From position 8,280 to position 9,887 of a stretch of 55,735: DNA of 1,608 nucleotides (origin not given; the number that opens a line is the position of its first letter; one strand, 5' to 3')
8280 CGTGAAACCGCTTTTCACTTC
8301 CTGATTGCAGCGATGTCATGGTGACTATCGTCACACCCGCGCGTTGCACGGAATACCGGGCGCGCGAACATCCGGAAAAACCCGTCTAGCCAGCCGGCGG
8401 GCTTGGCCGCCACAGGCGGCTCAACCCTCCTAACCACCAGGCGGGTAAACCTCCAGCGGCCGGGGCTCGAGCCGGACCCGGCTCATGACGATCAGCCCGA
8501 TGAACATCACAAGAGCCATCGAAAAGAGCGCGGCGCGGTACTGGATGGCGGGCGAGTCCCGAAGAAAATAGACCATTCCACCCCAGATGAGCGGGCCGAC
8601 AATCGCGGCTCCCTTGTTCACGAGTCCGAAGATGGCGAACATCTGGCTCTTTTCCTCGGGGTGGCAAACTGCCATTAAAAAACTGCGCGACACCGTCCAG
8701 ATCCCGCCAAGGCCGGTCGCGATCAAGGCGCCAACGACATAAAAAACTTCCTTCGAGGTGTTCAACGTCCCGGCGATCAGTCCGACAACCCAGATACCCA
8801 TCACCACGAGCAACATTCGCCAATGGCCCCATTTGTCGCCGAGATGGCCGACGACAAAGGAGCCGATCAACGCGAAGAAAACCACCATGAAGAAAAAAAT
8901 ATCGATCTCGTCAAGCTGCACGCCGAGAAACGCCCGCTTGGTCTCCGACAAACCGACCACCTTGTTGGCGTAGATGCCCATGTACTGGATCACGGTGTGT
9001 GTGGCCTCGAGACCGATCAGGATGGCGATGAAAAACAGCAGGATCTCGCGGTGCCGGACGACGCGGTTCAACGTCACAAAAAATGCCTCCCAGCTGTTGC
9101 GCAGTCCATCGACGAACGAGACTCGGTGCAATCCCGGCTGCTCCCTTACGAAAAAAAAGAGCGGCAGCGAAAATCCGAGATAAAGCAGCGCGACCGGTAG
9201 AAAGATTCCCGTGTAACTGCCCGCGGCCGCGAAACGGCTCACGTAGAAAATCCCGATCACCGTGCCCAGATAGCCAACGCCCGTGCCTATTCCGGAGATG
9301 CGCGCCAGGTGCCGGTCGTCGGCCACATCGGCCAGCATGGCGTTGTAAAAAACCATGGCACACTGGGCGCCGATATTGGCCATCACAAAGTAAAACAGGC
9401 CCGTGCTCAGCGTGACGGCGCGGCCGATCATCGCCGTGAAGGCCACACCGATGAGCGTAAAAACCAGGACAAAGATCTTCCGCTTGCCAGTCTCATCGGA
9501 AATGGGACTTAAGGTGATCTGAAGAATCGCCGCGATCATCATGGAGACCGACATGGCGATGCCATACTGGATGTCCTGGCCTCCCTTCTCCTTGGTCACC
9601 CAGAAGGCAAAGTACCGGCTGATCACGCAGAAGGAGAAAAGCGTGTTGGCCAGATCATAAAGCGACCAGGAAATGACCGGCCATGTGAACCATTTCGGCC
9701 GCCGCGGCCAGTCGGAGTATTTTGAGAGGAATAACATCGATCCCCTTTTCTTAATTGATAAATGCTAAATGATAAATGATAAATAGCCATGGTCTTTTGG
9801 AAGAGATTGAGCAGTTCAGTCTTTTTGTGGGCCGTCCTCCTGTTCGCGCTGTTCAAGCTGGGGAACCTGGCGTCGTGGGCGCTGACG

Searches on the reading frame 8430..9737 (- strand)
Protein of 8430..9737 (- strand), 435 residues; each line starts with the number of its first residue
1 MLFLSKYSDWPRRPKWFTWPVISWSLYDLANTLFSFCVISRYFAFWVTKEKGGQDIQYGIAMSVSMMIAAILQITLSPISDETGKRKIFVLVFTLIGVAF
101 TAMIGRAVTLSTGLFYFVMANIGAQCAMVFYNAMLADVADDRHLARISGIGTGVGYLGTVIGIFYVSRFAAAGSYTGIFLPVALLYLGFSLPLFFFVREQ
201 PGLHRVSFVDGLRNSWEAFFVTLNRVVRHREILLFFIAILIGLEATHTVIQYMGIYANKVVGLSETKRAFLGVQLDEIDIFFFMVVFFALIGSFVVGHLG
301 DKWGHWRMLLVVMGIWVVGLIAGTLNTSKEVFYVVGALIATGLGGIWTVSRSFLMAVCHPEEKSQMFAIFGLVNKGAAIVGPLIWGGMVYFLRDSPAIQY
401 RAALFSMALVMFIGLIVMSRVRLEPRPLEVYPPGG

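Call 77: search_protein_families(library=pfam, proteins=[window:8430-9737:-], max_evalue=0.01)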
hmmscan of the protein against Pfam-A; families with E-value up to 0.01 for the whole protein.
window:8430-9737:- (435 aa): 3 families
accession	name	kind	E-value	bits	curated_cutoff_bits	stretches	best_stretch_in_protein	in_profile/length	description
PF07690.21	MFS_1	-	7.8e-34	117.6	33.4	2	46-269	22-236/347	Major Facilitator Superfamily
PF11700.14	ATG22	-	5.8e-25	88.4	24.1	1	61-424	76-475/482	Vacuole effluxer Atg22 like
PF13347.12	MFS_2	-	2e-07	30.3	27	2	37-142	241-346/427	MFS/sugar transport protein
